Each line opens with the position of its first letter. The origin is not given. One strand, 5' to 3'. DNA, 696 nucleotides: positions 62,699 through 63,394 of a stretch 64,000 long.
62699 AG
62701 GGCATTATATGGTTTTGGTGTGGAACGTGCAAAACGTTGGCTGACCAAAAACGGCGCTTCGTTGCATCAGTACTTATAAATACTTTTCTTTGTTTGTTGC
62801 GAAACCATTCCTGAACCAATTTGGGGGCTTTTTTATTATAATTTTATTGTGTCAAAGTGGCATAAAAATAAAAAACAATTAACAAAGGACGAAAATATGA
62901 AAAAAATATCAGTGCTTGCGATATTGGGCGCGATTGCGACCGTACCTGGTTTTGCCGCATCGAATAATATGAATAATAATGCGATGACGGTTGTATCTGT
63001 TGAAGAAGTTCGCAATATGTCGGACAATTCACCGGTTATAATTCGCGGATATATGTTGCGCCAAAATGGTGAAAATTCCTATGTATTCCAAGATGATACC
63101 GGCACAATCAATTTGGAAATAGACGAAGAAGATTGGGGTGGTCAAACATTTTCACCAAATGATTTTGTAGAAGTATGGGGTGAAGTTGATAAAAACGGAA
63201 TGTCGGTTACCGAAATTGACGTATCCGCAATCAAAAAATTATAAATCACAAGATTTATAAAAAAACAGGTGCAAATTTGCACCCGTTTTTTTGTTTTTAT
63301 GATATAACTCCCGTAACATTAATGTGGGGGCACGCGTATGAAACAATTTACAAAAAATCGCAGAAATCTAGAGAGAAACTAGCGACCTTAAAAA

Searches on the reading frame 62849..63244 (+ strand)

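Call 32: search_protein_families(library=pfam, proteins=[window:62849-63244:+], max_evalue=0.01)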
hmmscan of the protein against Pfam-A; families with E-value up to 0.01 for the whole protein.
window:62849-63244:+ (131 aa): 2 families
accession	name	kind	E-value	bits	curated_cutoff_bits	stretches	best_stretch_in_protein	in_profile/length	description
PF04076.19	BOF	-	1e-22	80.6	25.8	1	42-130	16-103/103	Bacterial OB fold (BOF) protein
PF01336.31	tRNA_anti-codon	-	0.0099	16.2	27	0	78-130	20-74/75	OB-fold nucleic acid binding domain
